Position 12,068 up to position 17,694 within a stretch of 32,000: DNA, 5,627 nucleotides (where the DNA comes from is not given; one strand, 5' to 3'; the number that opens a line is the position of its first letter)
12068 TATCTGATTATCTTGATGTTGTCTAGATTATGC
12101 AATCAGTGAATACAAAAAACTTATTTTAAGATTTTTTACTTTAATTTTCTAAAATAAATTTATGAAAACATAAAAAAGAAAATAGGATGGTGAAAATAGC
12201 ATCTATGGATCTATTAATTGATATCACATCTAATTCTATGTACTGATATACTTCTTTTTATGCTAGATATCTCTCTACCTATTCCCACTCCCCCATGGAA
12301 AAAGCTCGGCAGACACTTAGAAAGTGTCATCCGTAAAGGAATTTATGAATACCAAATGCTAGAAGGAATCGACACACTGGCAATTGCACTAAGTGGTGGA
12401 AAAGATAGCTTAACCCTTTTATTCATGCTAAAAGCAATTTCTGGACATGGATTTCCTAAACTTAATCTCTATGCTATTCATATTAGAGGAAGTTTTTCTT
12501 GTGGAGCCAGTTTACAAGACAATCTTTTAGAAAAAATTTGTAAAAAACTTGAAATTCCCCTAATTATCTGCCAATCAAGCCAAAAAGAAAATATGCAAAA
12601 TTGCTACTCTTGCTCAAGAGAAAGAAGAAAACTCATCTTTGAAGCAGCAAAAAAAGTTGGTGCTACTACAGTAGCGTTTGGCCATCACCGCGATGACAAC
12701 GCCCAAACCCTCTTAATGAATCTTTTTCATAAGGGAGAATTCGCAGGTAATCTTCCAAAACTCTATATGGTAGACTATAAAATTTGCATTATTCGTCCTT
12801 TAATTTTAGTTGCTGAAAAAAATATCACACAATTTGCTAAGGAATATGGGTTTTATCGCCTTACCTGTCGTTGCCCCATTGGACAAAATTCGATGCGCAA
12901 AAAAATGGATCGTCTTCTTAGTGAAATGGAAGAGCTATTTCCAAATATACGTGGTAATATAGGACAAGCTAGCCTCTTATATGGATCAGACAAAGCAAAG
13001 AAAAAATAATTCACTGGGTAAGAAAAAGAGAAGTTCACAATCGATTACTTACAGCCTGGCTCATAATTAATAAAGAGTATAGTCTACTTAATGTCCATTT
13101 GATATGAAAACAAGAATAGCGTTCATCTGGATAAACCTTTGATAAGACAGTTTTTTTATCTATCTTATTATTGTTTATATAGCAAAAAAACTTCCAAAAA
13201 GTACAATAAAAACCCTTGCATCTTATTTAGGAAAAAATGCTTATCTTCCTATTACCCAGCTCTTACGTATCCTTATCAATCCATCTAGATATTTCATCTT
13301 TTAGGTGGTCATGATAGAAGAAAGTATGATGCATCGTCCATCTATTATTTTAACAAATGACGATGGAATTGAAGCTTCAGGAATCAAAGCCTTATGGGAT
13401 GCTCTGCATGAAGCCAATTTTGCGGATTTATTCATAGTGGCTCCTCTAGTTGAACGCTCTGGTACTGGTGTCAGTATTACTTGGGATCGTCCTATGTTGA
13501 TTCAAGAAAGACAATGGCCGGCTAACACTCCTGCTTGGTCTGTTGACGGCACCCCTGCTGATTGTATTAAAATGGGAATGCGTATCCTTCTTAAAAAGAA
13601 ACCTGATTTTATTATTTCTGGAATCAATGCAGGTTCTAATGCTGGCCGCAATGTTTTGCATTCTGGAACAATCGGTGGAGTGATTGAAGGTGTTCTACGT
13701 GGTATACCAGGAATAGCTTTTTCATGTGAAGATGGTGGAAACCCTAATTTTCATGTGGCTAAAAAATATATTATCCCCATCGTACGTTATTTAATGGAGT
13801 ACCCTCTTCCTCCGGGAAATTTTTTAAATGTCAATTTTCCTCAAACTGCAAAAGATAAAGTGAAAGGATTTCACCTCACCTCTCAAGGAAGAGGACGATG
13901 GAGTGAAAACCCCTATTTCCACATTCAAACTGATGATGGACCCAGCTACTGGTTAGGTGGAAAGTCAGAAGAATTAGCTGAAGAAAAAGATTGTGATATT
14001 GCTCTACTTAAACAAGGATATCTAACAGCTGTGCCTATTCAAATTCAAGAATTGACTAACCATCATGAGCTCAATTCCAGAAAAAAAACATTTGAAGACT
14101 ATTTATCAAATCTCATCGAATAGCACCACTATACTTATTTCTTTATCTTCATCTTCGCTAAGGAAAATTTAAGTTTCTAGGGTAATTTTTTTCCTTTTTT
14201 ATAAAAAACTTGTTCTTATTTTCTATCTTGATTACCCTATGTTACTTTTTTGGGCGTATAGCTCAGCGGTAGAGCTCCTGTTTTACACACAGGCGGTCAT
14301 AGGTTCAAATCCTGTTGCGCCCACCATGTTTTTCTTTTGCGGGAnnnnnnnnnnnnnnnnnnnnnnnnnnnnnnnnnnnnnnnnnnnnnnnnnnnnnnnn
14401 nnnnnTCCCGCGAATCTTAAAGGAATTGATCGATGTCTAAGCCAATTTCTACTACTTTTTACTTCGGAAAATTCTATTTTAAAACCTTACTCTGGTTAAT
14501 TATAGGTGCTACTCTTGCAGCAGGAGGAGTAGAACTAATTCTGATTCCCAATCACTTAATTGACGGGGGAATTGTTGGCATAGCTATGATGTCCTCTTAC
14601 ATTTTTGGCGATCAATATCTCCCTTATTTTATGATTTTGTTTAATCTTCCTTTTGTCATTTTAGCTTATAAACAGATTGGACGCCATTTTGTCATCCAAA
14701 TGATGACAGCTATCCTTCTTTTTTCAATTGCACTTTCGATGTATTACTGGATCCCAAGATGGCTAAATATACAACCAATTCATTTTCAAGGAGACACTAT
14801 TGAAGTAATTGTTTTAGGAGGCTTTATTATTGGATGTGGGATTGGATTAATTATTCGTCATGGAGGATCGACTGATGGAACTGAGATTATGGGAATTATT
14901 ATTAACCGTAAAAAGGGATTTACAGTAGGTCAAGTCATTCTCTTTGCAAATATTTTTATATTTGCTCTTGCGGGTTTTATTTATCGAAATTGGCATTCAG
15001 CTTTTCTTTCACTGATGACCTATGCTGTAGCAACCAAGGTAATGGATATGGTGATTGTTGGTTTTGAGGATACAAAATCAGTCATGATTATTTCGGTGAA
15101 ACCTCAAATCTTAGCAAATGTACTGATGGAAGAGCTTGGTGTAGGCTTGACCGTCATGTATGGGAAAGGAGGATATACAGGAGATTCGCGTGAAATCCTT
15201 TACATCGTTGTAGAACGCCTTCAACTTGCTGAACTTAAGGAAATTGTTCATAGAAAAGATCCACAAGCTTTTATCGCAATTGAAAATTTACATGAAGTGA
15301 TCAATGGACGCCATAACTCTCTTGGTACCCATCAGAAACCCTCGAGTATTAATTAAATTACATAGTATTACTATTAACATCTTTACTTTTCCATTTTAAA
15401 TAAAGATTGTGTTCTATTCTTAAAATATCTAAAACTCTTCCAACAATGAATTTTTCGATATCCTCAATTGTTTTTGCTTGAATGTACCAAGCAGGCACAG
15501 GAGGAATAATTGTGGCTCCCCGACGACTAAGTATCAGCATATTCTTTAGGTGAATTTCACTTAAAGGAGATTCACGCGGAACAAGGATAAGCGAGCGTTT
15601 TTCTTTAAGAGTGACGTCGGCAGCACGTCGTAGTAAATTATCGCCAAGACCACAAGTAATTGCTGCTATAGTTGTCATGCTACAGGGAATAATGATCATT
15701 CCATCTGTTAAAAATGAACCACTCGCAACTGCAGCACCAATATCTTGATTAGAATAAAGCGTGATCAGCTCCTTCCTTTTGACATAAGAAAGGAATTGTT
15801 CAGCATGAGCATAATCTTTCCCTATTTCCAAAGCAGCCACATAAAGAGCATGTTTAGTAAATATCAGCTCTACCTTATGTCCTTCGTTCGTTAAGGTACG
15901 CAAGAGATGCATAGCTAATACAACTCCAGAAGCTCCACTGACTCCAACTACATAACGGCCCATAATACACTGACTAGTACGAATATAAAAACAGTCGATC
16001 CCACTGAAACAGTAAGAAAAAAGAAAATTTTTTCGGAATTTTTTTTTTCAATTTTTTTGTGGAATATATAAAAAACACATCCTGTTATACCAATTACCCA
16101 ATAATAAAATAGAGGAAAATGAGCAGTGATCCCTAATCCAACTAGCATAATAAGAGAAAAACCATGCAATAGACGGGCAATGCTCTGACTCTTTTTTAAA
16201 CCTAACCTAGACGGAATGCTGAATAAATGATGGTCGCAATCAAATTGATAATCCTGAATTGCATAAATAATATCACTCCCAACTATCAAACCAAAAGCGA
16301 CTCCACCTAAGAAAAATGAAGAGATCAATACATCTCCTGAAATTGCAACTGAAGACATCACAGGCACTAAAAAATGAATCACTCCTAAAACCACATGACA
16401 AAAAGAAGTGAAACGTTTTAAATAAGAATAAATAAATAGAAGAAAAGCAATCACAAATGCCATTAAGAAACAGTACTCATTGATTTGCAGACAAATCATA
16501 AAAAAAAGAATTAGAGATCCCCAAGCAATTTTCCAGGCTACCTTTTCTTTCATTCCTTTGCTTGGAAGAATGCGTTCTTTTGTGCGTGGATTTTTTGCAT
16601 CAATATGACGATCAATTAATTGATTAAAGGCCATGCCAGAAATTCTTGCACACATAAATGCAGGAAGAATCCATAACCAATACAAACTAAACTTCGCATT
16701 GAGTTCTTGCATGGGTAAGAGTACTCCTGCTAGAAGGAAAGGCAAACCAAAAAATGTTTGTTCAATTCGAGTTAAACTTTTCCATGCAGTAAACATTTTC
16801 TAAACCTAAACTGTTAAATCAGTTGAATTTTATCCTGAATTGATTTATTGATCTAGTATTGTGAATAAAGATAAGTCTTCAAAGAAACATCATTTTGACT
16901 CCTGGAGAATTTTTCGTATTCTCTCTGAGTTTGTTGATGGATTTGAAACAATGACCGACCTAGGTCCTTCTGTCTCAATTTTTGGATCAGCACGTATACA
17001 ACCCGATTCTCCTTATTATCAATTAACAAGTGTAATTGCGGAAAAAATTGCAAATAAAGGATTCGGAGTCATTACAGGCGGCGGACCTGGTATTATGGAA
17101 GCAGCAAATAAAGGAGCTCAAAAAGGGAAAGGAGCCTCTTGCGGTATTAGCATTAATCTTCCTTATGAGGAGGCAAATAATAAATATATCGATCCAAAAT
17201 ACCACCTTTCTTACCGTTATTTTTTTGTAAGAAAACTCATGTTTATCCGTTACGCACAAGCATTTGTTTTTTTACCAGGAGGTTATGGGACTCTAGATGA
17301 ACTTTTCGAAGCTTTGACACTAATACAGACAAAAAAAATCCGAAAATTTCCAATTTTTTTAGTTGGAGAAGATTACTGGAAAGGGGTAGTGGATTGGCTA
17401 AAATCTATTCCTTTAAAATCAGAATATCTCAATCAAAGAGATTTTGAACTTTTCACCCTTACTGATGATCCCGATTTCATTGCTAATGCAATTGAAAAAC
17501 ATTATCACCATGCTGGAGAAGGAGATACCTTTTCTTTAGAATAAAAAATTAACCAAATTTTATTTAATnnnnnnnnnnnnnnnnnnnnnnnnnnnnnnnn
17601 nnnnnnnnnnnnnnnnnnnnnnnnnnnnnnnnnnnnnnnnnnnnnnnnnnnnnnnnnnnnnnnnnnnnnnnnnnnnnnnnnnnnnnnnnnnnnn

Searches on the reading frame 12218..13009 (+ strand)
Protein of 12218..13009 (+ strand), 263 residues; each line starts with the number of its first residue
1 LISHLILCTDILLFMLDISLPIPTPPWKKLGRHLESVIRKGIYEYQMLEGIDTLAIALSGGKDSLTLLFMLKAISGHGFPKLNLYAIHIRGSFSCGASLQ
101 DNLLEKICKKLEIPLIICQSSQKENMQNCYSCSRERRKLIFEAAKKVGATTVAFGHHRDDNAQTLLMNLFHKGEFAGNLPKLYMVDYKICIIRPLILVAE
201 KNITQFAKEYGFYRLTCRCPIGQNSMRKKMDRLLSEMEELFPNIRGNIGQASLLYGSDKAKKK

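Call 7: search_protein_families(library=pfam, proteins=[window:12218-13009:+], max_evalue=0.01)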
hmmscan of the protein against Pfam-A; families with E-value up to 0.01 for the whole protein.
window:12218-13009:+ (263 aa): 1 family
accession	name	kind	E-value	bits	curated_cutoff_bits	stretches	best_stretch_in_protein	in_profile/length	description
PF01171.26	ATP_bind_3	-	1.4e-20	74.2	27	1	54-211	2-160/182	PP-loop family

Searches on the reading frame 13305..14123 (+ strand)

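Call 26: search_protein_families(library=pfam, proteins=[window:13305-14123:+], max_evalue=0.0001)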
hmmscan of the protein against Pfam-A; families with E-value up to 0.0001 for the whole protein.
window:13305-14123:+ (272 aa): 1 family
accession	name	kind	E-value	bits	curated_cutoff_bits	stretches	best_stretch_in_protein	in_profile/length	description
PF01975.23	SurE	-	1.7e-57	194.7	22.1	1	14-201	1-189/189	Survival protein SurE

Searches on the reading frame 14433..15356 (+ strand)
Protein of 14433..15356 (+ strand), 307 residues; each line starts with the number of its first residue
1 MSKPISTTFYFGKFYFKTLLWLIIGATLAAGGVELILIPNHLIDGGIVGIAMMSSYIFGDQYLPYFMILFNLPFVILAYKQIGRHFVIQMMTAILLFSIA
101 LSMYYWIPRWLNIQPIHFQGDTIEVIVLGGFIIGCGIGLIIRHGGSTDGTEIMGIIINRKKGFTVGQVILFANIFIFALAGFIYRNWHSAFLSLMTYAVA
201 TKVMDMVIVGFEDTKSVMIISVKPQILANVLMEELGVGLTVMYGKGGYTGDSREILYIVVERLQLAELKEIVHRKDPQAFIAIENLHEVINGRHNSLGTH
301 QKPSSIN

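Call 26: search_protein_families(library=pfam, proteins=[window:14433-15356:+], max_evalue=0.0001)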
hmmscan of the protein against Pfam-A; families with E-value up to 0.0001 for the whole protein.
window:14433-15356:+ (307 aa): 2 families
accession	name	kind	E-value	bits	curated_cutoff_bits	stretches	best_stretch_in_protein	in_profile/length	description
PF02588.21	YitT_membrane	-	2e-51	174.8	24.3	1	19-231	2-204/205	Uncharacterised 5xTM membrane BCR, YitT family COG1284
PF10035.14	DUF2179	-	1.4e-19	70.1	22.8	1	238-290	2-54/55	Uncharacterized protein conserved in bacteria (DUF2179)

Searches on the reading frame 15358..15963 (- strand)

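Call 26: search_protein_families(library=pfam, proteins=[window:15358-15963:-], max_evalue=0.0001)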
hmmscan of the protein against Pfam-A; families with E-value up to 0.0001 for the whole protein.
window:15358-15963:- (201 aa): 1 family
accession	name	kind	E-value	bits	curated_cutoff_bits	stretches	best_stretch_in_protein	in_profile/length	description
PF02441.25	Flavoprotein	-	6.6e-43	146.6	22.7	1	3-180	2-161/162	Flavoprotein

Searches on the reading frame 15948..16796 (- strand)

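Call 26: search_protein_families(library=pfam, proteins=[window:15948-16796:-], max_evalue=0.0001)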
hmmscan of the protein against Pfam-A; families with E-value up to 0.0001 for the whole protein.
window:15948-16796:- (282 aa): 1 family
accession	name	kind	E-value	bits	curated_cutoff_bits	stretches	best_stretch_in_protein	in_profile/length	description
PF01040.23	UbiA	-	2.8e-45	155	34.2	1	20-260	4-243/250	UbiA prenyltransferase family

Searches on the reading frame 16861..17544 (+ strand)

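Call 27: search_protein_families(library=pfam, proteins=[window:16861-17544:+], max_evalue=0.0001)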
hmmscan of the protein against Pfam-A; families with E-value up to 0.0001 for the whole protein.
window:16861-17544:+ (227 aa): 2 families
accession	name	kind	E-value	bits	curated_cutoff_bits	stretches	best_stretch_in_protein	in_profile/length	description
PF03641.19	Lysine_decarbox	-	6.9e-29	101.1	27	1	79-209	1-129/131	Possible lysine decarboxylase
PF18306.6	LDcluster4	-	2.6e-16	60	26.3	1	38-153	4-115/151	SLOG cluster4 family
